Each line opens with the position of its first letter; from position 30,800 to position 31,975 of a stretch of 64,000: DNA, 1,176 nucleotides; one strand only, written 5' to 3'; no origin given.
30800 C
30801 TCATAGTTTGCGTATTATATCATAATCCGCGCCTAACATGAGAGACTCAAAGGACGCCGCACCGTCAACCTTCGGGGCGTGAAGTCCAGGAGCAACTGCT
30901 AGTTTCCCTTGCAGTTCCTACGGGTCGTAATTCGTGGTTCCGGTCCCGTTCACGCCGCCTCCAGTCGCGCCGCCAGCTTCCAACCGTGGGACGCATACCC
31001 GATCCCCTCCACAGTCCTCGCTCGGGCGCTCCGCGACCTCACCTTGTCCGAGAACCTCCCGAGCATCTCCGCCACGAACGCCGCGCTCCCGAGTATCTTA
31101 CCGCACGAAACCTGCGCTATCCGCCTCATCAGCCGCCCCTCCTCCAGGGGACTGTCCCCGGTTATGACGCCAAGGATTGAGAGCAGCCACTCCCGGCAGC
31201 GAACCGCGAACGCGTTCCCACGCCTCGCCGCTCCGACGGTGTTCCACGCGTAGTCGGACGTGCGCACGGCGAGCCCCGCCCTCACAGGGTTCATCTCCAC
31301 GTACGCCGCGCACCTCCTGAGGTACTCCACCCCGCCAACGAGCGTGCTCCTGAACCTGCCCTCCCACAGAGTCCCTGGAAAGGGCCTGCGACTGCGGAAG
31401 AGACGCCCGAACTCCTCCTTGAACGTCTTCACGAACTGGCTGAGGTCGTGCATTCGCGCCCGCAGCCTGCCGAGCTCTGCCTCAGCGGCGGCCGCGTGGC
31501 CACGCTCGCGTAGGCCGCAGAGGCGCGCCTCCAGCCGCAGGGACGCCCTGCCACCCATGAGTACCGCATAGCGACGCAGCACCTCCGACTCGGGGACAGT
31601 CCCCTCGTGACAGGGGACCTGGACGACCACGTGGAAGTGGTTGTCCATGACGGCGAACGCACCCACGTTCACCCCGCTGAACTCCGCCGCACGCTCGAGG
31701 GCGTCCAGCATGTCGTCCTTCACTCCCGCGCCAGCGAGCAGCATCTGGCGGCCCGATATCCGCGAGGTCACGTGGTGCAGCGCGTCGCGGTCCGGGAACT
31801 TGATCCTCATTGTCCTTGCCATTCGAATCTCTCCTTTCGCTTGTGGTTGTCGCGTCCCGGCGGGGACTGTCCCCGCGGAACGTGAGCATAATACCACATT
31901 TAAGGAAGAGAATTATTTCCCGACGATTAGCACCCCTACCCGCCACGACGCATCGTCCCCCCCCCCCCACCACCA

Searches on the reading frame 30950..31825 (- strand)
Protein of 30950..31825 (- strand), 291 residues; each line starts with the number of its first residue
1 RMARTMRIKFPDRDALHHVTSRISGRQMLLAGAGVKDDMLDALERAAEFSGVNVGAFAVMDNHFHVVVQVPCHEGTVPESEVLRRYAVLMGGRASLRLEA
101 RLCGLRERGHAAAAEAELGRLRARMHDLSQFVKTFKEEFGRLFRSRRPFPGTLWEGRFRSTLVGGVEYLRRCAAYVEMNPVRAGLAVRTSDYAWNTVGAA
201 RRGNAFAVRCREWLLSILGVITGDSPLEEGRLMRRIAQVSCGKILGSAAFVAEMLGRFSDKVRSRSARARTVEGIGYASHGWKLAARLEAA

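Call 7: search_protein_families(library=pfam, proteins=[window:30950-31825:-], max_evalue=0.01)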
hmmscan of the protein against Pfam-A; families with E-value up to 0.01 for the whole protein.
window:30950-31825:- (291 aa): 1 family
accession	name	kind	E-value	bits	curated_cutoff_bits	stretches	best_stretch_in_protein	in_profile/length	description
PF01797.21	Y1_Tnp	-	8.9e-08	32.7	23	1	18-73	8-62/121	Transposase IS200 like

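Call 30: list_cluster_members(proteins=[window:30950-31822:-, window:30950-31810:-, window:41507-43876:-, window:32345-33088:-, window:44021-44632:-])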
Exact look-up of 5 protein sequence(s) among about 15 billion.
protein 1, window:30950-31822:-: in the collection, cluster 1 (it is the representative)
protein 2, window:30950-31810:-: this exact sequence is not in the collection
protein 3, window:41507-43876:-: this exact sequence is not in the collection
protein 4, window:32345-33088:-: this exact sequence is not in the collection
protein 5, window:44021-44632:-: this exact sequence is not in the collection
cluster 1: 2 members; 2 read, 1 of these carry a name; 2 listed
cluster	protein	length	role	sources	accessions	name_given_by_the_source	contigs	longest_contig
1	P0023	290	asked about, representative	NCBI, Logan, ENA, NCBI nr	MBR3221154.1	MAG: transposase [Kiritimatiellae bacterium] | transposase [Kiritimatiellia bacterium]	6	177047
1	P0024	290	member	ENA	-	-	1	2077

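Call 31: find_encoding_contigs(protein=P0023, flank=10000, max_places=10)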
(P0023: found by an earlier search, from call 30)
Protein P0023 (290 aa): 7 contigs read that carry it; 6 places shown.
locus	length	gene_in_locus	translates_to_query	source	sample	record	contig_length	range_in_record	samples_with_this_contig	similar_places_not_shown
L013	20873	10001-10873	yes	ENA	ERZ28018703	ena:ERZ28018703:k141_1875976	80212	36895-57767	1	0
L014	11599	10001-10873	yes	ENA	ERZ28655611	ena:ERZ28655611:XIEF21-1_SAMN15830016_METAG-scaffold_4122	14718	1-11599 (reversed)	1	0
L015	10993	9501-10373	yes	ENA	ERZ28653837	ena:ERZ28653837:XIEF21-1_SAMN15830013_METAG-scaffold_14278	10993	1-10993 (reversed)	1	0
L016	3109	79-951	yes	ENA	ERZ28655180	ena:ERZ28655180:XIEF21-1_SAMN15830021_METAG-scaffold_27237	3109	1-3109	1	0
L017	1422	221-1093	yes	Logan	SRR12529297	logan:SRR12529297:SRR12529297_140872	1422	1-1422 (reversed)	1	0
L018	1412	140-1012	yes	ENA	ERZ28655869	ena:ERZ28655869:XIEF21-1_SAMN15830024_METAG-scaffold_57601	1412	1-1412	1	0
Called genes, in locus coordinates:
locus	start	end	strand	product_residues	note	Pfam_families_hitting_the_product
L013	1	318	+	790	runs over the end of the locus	PF12708:Pect-lyase_RHGA_epim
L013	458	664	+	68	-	-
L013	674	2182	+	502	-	PF00370:FGGY_N, PF02782:FGGY_C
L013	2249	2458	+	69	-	PF01197:Ribosomal_L31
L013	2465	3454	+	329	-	PF03462:PCRF, PF00472:RF-1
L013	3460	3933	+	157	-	PF02681:DUF212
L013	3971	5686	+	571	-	PF00749:tRNA-synt_1c, PF03950:tRNA-synt_1c_C, PF20974:tRNA-synt_1c_C2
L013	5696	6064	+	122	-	-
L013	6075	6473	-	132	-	PF01842:ACT (weak), PF13291:ACT_4 (faint), PF13740:ACT_6 (faint), PF13840:ACT_7 (faint), PF19571:ACT_8, PF22629:ACT_AHAS_ss (faint), PF01842:ACT (weak)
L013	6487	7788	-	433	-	PF00501:AMP-binding, PF14535:AMP-binding_C_2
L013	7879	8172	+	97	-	-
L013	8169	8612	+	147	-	-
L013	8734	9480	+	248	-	PF10123:Mu-like_Pro_N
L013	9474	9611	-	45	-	-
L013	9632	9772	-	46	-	-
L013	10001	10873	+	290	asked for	PF01797:Y1_Tnp (faint)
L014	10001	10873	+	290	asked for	PF01797:Y1_Tnp (faint)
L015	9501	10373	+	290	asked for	PF01797:Y1_Tnp (faint)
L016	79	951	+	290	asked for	PF01797:Y1_Tnp (faint)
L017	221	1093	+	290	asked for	PF01797:Y1_Tnp (faint)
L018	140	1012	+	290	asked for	PF01797:Y1_Tnp (faint)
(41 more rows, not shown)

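Call 69: find_encoding_contigs(protein=P0024, flank=10000, max_places=6)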
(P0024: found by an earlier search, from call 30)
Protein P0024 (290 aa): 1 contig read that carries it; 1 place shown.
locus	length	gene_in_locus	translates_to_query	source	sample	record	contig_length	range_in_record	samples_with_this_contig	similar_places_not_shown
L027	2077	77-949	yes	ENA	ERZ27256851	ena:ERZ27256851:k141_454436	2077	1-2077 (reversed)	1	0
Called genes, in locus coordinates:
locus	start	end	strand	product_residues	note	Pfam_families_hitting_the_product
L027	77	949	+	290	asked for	PF01797:Y1_Tnp (faint)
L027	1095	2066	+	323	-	PF11028:TMEM260_N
